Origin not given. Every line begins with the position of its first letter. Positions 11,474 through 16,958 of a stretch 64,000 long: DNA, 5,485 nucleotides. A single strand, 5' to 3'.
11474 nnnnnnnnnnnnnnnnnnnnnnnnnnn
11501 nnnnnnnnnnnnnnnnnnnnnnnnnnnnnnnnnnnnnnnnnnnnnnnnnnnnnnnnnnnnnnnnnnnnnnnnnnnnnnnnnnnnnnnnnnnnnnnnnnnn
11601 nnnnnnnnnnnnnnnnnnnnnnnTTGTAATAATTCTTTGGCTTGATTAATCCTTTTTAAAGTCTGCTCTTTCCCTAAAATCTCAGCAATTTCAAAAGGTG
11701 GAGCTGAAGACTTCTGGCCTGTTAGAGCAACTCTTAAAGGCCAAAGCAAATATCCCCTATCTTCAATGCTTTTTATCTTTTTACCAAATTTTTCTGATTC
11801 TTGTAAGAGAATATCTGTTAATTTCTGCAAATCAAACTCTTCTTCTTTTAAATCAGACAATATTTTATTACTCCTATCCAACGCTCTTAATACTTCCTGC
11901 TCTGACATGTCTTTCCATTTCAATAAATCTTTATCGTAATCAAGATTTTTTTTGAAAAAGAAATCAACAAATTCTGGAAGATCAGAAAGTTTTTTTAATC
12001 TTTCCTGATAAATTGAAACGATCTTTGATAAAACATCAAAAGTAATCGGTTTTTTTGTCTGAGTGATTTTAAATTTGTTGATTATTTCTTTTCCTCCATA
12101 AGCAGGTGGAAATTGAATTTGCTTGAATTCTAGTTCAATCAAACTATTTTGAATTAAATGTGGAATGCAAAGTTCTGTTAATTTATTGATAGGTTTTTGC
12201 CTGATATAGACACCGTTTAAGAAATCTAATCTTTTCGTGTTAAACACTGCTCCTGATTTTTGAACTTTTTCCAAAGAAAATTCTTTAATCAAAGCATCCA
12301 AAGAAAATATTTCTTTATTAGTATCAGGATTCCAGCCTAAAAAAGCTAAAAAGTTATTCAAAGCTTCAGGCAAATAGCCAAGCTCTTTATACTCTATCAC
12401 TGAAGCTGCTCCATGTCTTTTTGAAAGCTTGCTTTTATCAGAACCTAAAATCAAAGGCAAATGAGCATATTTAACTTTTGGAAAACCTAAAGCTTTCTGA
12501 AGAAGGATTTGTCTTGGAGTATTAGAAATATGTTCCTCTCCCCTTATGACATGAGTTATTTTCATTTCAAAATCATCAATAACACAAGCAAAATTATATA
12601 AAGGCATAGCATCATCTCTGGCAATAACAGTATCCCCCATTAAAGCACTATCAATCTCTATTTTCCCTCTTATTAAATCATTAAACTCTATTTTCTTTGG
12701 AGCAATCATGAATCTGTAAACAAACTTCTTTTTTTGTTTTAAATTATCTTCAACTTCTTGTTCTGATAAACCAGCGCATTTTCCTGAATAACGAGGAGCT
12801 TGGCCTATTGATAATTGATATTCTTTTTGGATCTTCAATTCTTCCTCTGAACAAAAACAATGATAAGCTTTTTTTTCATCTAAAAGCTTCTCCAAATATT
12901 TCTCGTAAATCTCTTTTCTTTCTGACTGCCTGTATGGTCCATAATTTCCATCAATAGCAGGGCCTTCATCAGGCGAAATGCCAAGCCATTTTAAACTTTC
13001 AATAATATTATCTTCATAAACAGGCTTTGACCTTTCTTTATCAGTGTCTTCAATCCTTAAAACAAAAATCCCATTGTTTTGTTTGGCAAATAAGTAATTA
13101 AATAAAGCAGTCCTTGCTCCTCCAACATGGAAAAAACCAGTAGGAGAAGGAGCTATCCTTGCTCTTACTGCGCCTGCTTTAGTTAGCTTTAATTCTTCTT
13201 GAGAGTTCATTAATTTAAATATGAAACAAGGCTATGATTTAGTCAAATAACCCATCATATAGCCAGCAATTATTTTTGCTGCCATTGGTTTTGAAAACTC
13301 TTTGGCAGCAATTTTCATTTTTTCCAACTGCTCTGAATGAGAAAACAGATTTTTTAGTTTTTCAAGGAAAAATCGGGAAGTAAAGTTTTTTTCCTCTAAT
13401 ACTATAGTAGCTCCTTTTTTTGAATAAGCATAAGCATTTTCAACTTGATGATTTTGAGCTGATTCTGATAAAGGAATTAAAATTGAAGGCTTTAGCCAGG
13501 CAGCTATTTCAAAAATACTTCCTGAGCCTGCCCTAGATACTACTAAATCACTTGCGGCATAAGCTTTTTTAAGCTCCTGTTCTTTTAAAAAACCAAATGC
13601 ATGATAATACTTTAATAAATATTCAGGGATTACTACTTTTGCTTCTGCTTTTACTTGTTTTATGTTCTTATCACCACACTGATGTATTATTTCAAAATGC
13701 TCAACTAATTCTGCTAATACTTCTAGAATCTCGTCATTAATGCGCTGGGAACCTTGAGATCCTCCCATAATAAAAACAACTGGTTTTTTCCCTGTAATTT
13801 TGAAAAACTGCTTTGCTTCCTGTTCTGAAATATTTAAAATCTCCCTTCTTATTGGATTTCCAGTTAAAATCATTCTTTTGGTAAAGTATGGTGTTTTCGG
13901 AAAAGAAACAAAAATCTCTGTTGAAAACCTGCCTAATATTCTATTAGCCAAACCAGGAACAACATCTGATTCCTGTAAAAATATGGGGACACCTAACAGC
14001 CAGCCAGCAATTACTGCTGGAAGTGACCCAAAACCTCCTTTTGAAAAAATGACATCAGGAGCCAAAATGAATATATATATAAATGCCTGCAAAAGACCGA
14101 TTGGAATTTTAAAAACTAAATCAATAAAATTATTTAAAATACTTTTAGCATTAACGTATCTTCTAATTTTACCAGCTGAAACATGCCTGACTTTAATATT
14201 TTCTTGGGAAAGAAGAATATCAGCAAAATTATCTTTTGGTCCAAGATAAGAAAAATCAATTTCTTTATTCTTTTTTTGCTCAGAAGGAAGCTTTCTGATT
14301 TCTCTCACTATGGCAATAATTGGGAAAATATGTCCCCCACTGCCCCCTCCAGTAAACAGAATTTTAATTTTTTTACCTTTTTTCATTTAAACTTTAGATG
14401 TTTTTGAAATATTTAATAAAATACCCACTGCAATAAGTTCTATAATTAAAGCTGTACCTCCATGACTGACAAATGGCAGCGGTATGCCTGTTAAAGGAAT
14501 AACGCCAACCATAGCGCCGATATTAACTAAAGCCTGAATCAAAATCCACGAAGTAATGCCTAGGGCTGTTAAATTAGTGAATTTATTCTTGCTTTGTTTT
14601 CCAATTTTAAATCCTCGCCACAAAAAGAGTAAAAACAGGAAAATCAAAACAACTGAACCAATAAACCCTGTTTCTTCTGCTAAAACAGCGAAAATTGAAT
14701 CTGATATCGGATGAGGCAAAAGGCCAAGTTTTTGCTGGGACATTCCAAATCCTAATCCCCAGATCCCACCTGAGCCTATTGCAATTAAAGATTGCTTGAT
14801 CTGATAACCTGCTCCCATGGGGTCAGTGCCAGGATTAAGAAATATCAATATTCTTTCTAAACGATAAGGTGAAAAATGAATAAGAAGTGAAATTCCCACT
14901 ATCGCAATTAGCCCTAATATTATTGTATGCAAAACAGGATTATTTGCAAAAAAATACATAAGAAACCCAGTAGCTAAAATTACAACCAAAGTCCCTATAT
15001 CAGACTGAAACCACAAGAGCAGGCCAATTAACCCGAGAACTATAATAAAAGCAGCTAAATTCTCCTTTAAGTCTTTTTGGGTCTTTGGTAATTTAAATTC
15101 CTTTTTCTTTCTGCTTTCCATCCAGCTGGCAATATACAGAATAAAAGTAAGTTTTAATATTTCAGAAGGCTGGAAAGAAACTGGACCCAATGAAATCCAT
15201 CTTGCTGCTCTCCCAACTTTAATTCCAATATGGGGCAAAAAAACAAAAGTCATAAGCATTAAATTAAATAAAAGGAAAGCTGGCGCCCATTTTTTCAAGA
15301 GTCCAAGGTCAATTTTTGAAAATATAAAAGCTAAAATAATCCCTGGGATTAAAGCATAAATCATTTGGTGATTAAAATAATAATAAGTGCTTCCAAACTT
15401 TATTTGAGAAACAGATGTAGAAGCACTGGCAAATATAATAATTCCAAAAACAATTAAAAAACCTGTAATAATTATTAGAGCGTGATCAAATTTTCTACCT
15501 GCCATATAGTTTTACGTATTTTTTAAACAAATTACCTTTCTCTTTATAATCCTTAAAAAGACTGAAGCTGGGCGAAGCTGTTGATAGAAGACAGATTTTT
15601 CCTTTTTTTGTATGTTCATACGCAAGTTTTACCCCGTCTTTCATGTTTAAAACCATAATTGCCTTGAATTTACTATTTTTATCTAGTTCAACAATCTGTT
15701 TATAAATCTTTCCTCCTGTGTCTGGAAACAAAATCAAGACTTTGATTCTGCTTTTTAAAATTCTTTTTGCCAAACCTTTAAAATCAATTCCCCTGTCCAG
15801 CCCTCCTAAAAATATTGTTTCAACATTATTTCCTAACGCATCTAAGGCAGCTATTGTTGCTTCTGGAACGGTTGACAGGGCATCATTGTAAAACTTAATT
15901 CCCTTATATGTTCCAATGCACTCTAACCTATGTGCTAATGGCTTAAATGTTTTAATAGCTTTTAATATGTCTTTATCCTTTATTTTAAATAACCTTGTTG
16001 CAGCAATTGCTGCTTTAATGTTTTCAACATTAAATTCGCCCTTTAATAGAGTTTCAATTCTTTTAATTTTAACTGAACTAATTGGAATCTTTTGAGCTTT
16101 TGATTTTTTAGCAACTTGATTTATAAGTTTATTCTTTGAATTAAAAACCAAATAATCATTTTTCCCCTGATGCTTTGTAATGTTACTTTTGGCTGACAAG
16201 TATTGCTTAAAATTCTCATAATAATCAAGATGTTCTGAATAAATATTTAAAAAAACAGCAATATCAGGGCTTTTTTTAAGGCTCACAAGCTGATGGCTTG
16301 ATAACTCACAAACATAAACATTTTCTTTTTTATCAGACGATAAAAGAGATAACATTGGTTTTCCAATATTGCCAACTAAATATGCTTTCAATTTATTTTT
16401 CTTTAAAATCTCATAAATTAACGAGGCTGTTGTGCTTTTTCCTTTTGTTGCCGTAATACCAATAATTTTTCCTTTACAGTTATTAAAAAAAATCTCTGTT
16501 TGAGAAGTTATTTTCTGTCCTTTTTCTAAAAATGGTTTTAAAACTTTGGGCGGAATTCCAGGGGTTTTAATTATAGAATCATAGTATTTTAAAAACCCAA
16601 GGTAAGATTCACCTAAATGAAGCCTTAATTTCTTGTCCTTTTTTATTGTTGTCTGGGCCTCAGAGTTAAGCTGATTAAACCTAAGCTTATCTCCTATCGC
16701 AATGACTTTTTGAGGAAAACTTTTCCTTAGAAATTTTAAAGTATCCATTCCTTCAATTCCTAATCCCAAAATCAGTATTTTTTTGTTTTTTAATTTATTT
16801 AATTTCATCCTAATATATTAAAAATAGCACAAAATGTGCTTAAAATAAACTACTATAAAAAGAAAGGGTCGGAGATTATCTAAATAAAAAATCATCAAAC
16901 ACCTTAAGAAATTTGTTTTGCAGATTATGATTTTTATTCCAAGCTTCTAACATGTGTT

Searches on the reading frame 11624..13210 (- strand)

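Call 15: search_protein_families(library=pfam, proteins=[window:11624-13210:-], max_evalue=0.01)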
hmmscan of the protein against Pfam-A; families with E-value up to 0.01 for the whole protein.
window:11624-13210:- (529 aa): 2 families
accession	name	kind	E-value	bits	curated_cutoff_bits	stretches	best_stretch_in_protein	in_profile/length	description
PF00749.27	tRNA-synt_1c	-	8.4e-102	340.7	23.4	1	15-329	2-313/314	tRNA synthetases class I (E and Q), catalytic domain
PF19269.4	Anticodon_2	-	2.1e-26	93.4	23.6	1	391-524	13-140/141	Anticodon binding domain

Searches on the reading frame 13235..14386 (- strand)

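Call 15: search_protein_families(library=pfam, proteins=[window:13235-14386:-], max_evalue=0.01)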
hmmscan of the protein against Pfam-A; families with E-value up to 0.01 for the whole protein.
window:13235-14386:- (384 aa): 3 families
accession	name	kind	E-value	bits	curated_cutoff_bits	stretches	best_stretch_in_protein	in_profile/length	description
PF04101.22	Glyco_tran_28_C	-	7.9e-35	120.8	22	1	203-370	1-163/166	Glycosyltransferase family 28 C-terminal domain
PF03033.26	Glyco_transf_28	-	1.5e-23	83.9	26.2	1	9-159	1-138/139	Glycosyltransferase family 28 N-terminal domain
PF08660.17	Alg14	-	0.0027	18.2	27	1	15-133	6-117/171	Oligosaccharide biosynthesis protein Alg14 like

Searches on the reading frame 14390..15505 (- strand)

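Call 15: search_protein_families(library=pfam, proteins=[window:14390-15505:-], max_evalue=0.01)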
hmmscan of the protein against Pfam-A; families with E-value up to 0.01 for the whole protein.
window:14390-15505:- (372 aa): 1 family
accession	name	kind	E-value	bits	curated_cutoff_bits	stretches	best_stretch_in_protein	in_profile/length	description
PF01098.24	FTSW_RODA_SPOVE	-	5.4e-95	318.8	26.4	1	10-371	3-355/356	Cell cycle protein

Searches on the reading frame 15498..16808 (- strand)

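Call 15: search_protein_families(library=pfam, proteins=[window:15498-16808:-], max_evalue=0.01)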
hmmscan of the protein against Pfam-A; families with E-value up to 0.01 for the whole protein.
window:15498-16808:- (437 aa): 3 families
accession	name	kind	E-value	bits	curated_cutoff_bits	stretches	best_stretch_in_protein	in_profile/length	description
PF08245.18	Mur_ligase_M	-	1.7e-26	93.9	24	1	118-246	1-145/200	Mur ligase middle domain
PF02875.26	Mur_ligase_C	-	8.8e-07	30.2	28.4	1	293-409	1-124/127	Mur ligase, glutamate ligase domain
PF21799.2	MurD-like_N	-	0.00024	21.8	27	1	9-88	1-72/88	Mur ligase MurD-like, N-terminal domain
